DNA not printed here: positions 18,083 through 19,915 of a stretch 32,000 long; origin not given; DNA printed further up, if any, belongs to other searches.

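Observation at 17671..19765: Heme-copper-oxidase-like operon lacking CuA and the helix-VI His-Tyr of the CuB site: possible NOR-like or novel HCO family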

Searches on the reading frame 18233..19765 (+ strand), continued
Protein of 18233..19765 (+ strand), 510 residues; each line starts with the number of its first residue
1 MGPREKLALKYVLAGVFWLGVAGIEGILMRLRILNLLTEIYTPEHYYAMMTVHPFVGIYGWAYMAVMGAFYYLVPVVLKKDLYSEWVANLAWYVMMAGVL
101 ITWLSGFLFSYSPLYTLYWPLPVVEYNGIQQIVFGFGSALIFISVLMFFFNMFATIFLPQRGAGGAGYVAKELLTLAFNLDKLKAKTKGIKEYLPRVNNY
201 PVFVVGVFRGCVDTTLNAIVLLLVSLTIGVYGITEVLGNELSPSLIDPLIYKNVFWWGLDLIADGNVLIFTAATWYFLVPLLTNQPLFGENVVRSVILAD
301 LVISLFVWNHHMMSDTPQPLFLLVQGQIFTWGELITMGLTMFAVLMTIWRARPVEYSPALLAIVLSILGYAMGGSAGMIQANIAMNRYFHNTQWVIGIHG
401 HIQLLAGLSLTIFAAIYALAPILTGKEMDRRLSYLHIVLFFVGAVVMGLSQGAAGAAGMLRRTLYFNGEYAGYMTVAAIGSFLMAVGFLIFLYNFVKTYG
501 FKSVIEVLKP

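Call 40: search_protein_families(library=pfam, proteins=[L074:4525-5307:+, L059:16227-17132:+, L034:14252-14953:+, L051:11563-12477:+, L023:11720-13096:+, L009:12627-15389:-, L023:15205-15993:+, L010:6913-7416:+, L010:7421-7897:+, L007:8007-8660:+], max_evalue=0.001)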
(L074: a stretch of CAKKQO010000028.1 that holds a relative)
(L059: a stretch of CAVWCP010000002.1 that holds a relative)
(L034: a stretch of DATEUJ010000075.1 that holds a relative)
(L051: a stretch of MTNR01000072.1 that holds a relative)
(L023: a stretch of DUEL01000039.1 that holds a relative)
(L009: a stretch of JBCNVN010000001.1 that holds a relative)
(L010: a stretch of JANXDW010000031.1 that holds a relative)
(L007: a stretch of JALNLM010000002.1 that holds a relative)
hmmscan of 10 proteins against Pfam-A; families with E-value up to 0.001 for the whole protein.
L074:4525-5307:+ (261 aa): 2 families
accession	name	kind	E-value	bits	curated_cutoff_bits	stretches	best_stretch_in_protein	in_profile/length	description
PF01814.28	Hemerythrin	-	8e-19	68.8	25.3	1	90-227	1-127/127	Hemerythrin HHE cation binding domain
PF04282.18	DUF438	-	9.5e-18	64.3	25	1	11-77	1-65/67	Family of unknown function (DUF438)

L059:16227-17132:+ (302 aa): 4 families
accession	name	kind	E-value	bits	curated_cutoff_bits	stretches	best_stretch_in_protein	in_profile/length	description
PF00005.33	ABC_tran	-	8.1e-32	111.1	25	1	18-159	2-137/137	ABC transporter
PF13304.12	AAA_21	-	4.4e-15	57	27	1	123-190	230-300/304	AAA domain, putative AbiEii toxin, Type IV TA system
PF13732.12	DrrA1-3_C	-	3.7e-07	31.2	27.4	1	213-299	3-81/81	ATP-binding protein DrrA1-3-like, C-terminal domain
PF13166.12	AAA_13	-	1.1e-05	24.8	36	0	147-191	525-572/713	AAA domain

L034:14252-14953:+ (234 aa): 4 families
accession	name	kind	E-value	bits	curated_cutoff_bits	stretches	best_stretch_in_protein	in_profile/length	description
PF00027.35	cNMP_binding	-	1.8e-19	70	27.5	1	41-128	2-88/89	Cyclic nucleotide-binding domain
PF13545.12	HTH_Crp_2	-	1.3e-13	51.1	27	1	161-227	1-68/70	Crp-like helix-turn-helix domain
PF12802.13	MarR_2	-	0.00059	20.4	27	0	176-216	17-55/61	MarR family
PF13412.12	HTH_24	-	0.00088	19.2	21.9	0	183-212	19-48/48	Winged helix-turn-helix DNA-binding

L051:11563-12477:+ (305 aa): 1 family
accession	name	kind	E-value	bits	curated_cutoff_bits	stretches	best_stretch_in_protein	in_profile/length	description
PF01040.23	UbiA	-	1.8e-57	195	34.2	1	39-288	1-249/250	UbiA prenyltransferase family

L023:11720-13096:+ (459 aa): 0 families

L009:12627-15389:- (921 aa): 3 families
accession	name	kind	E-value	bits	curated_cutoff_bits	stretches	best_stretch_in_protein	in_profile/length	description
PF01411.24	tRNA-synt_2c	-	3.3e-106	356.5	30.3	1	69-598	3-552/552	tRNA synthetases class II (A)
PF07973.19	tRNA_SAD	-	4.6e-13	49.4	24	1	697-739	1-43/44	Threonyl and Alanyl tRNA synthetase second additional domain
PF02272.25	DHHA1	-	2.6e-07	31.5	25.9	1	817-915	4-100/102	DHHA1 domain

L023:15205-15993:+ (263 aa): 1 family
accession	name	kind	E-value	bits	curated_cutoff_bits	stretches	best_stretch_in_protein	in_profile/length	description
PF02593.20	DUF166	-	1.1e-49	169.4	24.4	1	17-247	3-219/221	Domain of unknown function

L010:6913-7416:+ (168 aa): 4 families
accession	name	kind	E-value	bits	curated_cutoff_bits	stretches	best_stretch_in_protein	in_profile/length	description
PF03439.18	Spt5-NGN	-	4.9e-19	68.5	22.4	1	8-98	2-83/84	Early transcription elongation factor of RNA pol II, NGN section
PF23284.2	KOW2_Spt5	-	1.4e-09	38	28.9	1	111-159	2-48/50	Transcription elongation factor SPT5, second KOW domain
PF00467.35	KOW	-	1.5e-07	31.4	22.3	1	111-141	2-32/32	KOW motif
PF02357.24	NusG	-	0.00024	22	22.2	1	7-81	2-73/93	Transcription termination factor nusG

L010:7421-7897:+ (159 aa): 2 families
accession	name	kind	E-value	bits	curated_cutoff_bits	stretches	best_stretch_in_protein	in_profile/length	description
PF03946.19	Ribosomal_L11_N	-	2.8e-23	81.9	32.9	1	6-64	1-58/58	Ribosomal protein L11, N-terminal domain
PF00298.24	Ribosomal_L11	-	3.1e-23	82.4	21.4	1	70-137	2-69/69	Ribosomal protein L11, RNA binding domain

L007:8007-8660:+ (218 aa): 1 family
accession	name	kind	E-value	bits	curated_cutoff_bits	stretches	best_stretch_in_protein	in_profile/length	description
PF00687.26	Ribosomal_L1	-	6e-47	160.2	32.2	1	22-211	6-197/198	Ribosomal protein L1p/L10e family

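Call 41: predict_structure(alignment_id=A1)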
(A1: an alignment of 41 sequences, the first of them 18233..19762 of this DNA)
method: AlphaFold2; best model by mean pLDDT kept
length: 510 residues; sequences in the alignment: 41
mean_pLDDT: 82.7   pTM: 0.86
mean pLDDT of the five models: 82.7, 82.7, 82.6, 81.5, 81.4
residues with pLDDT >= 90: 200; 70-90: 216; 50-70: 80; < 50: 14
segments of 3 or more residues with pLDDT < 50: 383-396
pLDDT, mean of each block of 10 residues (from residue 1): 87 95 87 81 83 88 91 91 92 97 91 69 85 95 93 82 63 73 81 76 87 85 93 93 84 78 66 92 93 81 65 57 64 76 95 93 94 71 45 50 85 94 91 98 90 73 61 87 96 95 84
secondary structure, 60 per line:
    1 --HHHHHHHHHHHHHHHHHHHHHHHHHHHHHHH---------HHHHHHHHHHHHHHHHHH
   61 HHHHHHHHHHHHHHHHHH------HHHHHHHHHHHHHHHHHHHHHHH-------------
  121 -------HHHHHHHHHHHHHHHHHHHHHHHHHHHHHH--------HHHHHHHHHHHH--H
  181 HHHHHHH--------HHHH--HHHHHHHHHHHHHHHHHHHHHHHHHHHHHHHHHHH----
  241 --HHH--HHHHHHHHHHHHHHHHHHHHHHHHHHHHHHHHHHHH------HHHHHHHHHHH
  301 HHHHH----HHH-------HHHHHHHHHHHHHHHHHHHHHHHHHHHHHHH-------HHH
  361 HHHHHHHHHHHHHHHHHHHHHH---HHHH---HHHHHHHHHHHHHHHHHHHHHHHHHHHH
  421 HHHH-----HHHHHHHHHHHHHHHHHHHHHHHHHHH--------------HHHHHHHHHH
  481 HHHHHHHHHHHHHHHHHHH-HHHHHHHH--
elements in order: H3-33 H43-78 H85-107 H128-157 H166-177 H180-187 H196-199 H202-236 H248-283 H290-305 H320-350 H358-382 H386-389 H393-424 H430-456 H471-499 H501-508

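Call 44: fold_search(model_id=the predicted structure, library=pdb)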
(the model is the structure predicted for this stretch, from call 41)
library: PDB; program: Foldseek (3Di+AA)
matches with E <= 10: 565; with E <= 0.001: 81
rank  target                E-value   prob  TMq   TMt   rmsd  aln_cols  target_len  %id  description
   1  7qhm_D                1.8e-15  1.00  0.80  0.72   3.5       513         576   18  Cytochrome bcc-aa3 supercomplex (respiratory supercomplex III2/IV2) from Corynebacterium glutamicum (stigmatellin and  (released 2022-05-18)
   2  3om3_C                8.8e-15  1.00  0.79  0.76   4.3       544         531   20  Catalytic core subunits (I and II) of cytochrome C oxidase from Rhodobacter sphaeroides with K362M mutation in the red (released 2011-02-02)
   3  7jro_a                1.2e-14  1.00  0.78  0.76   4.0       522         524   17  Plant Mitochondrial complex IV from Vigna radiata (released 2021-01-20)
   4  8d4t_N                1.4e-14  1.00  0.80  0.79   3.3       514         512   18  Mammalian CIV with GDN bound (released 2022-07-06)
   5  5z62_A                1.4e-14  1.00  0.78  0.78   4.0       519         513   18  Structure of human cytochrome c oxidase (released 2019-02-27)
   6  7qho_D                2.3e-14  1.00  0.79  0.71   3.6       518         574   18  Cytochrome bcc-aa3 supercomplex (respiratory supercomplex III2/IV2) from Corynebacterium glutamicum (as isolated) (released 2022-05-18)
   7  3om3_A                2.4e-14  1.00  0.78  0.74   4.6       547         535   19  Catalytic core subunits (I and II) of cytochrome C oxidase from Rhodobacter sphaeroides with K362M mutation in the red (released 2011-02-02)
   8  2gsm_A                2.9e-14  1.00  0.76  0.73   4.7       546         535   18  Catalytic Core (Subunits I and II) of Cytochrome c oxidase from Rhodobacter sphaeroides (released 2006-10-10)
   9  8hcr_F                2.9e-14  1.00  0.74  0.69   4.4       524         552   18  Cryo-EM structure of the Mycobacterium tuberculosis cytochrome bcc:aa3 supercomplex and a novel inhibitor targeting su (released 2023-05-03)
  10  2y69_A                3.0e-14  1.00  0.80  0.80   3.3       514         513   18  Bovine heart cytochrome c oxidase re-refined with molecular oxygen (released 2011-02-23)
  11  9gy6_F                3.2e-14  1.00  0.76  0.70   4.5       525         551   18  Mycobacterial cytochrome bc1:aa3 with inhibitor (released 2025-04-09)
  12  9buh_Ak               3.3e-14  1.00  0.80  0.79   4.6       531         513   19  Cryo-EM structure of respiratory supercomplex I III IV (released 2025-05-21)
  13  3omi_C                3.4e-14  1.00  0.78  0.75   3.9       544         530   19  Catalytic core subunits (I and II) of cytochrome C oxidase from Rhodobacter sphaeroides with D132A mutation (released 2011-02-02)
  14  3omn_C                3.6e-14  1.00  0.78  0.75   4.3       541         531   20  Catalytic core subunits (I and II) of cytochrome C oxidase from Rhodobacter sphaeroides with D132A mutation in the red (released 2011-02-02)
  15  8ugh_4A               4.0e-14  1.00  0.79  0.78   3.8       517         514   19  In-situ structure of typeA supercomplex with lipids in respiratory chain (composite) (released 2024-06-19)
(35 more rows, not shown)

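Call 47: find_homologous_proteins(query=P0080, max_evalue=1e-50)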
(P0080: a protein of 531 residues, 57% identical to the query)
Query P0080 (531 aa): 1788 proteins with E <= 1e-50 among 8000 candidates; the best 120 are listed.
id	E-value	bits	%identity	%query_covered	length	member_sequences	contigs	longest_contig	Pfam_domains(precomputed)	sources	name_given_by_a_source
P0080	0.0e+0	1165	100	100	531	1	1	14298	PF00115.26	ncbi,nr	ncbi:MAG TPA: cbb3-type cytochrome c oxidase subunit I, partial [Methylomirabilota bacterium]|nr:cbb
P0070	0.0e+0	1162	99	100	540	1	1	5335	PF00115.26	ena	-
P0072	0.0e+0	1160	99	100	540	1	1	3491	PF00115.26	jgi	-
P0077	0.0e+0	1158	99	100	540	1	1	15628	PF00115.26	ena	-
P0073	0.0e+0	1155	99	100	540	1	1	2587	PF00115.26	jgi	-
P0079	0.0e+0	1128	97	100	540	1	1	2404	PF00115.26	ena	-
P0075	0.0e+0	1100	93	100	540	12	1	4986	PF00115.26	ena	-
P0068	0.0e+0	1095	94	99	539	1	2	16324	PF00115.26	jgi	-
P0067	0.0e+0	1095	94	99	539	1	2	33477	PF00115.26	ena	-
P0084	0.0e+0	1065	94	96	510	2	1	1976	PF00115.26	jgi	-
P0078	0.0e+0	1029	87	100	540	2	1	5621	PF00115.26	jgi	jgi:cytochrome c oxidase subunit 1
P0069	0.0e+0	1022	85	100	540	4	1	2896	PF00115.26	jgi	jgi:cytochrome c oxidase subunit 1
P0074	0.0e+0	1015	86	100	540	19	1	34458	PF00115.26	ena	-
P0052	0.0e+0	1010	85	99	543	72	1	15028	PF00115.26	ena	-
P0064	3.5e-297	1005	84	99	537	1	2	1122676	PF00115.26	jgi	jgi:cytochrome c oxidase subunit 1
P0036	1.9e-219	748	65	97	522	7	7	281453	PF00115.26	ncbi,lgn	ncbi:MAG: cbb3-type cytochrome c oxidase subunit I [Nitrososphaerota archaeon]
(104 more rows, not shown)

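Call 53: find_homologous_proteins(query=L079:10001-11542:+, max_evalue=1e-60)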
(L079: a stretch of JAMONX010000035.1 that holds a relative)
Query L079:10001-11542:+ (514 aa): 3066 proteins with E <= 1e-60 among 8000 candidates; the best 120 are listed.
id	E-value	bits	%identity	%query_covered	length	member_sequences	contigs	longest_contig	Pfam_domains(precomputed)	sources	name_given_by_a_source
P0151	0.0e+0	1084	95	100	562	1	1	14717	PF00115.26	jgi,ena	-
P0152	0.0e+0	1054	92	100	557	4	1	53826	PF00115.26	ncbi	-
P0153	0.0e+0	1053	91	100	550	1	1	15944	PF00115.26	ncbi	-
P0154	0.0e+0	1045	92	100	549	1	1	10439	PF00115.26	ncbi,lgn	-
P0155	0.0e+0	1019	88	100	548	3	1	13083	PF00115.26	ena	-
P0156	2.7e-269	912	78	100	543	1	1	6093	PF00115.26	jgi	jgi:cytochrome c oxidase subunit I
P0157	4.7e-268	908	78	100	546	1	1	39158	PF00115.26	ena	-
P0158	1.9e-265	900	77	100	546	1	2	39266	PF00115.26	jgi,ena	-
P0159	4.3e-265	899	77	100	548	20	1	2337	PF00115.26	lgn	-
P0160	8.7e-265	898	76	100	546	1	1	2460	PF00115.26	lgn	-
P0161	1.8e-264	897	75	100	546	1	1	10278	PF00115.26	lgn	-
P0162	2.3e-264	896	75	100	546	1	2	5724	PF00115.26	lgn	-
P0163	3.6e-264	896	76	100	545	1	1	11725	PF00115.26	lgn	-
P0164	4.2e-264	895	76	100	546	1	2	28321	PF00115.26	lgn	-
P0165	4.5e-264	895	76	100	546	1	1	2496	PF00115.26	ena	-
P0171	1.9e-263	893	76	100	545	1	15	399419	PF00115.26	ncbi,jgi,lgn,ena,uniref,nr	ncbi:MAG: cytochrome C oxidase subunit I [Sulfurimonas sp. RIFOXYD12_FULL_33_39]|uniref:cbb3-type cy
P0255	4.6e-248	842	71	100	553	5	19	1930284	PF00115.26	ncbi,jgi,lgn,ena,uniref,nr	ncbi:MAG TPA: cbb3-type cytochrome c oxidase subunit I [Persephonella sp.]|uniref:CytoChrome c oxida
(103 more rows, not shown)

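Call 59: find_encoding_contigs(protein=P0255, flank=10000, max_places=2)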
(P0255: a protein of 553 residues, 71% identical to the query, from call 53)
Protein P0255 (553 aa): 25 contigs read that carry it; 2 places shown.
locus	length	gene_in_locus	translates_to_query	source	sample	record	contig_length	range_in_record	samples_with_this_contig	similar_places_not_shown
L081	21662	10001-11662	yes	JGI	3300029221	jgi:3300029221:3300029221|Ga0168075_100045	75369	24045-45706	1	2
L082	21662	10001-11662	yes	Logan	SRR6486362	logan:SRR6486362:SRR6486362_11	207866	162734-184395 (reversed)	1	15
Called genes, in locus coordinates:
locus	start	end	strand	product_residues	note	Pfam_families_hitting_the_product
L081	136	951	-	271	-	PF04055:Radical_SAM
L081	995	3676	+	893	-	PF01411:tRNA-synt_2c, PF07973:tRNA_SAD, PF02272:DHHA1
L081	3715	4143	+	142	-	PF03479:PCC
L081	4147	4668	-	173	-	PF03350:UPF0114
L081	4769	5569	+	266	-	PF01578:Cytochrom_C_asm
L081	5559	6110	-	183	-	PF00156:Pribosyltran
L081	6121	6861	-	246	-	PF00795:CN_hydrolase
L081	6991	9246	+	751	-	PF18072:FGAR-AT_linker, PF00586:AIRS, PF02769:AIRS_C, PF00586:AIRS, PF02769:AIRS_C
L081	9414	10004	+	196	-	-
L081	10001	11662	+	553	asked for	PF00115:COX1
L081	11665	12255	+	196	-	-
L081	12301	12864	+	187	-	-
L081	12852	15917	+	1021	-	PF00580:UvrD-helicase, PF01443:Viral_helicase1 (faint), PF13245:AAA_19, PF13087:AAA_12 (faint), PF13361:UvrD_C, PF13538:UvrD_C_2 (faint), PF12705:PDDEXK_1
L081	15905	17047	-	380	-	-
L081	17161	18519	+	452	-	PF05140:ResB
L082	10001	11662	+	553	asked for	PF00115:COX1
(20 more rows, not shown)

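Call 60: find_encoding_contigs(protein=P0171, flank=10000, max_places=2)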
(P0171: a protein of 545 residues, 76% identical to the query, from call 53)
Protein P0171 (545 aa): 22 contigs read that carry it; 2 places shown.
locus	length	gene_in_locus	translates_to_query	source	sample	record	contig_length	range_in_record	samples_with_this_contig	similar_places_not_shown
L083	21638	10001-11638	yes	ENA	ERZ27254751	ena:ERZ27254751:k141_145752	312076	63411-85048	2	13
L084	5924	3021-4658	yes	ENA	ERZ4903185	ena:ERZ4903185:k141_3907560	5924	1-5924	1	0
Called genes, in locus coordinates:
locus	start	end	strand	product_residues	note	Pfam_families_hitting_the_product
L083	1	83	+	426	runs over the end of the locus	PF07690:MFS_1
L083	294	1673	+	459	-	PF13379:NMT1_2, PF09084:NMT1 (faint)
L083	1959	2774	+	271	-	PF00528:BPD_transp_1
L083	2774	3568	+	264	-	PF00005:ABC_tran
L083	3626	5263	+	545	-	PF13672:PP2C_2, PF00481:PP2C, PF00069:Pkinase, PF07714:PK_Tyr_Ser-Thr, PF03109:ABC1 (weak)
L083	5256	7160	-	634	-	PF03460:NIR_SIR_ferr, PF01077:NIR_SIR, PF03460:NIR_SIR_ferr (weak)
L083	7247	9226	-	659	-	PF04879:Molybdop_Fe4S4 (weak), PF00384:Molybdopterin, PF01568:Molydop_binding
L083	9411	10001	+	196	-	-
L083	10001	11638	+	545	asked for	PF00115:COX1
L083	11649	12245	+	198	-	-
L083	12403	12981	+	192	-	PF13444:Acetyltransf_5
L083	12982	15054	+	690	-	PF07715:Plug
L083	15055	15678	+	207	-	-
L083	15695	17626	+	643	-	PF00990:GGDEF, PF00563:EAL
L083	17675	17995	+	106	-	-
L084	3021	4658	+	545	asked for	PF00115:COX1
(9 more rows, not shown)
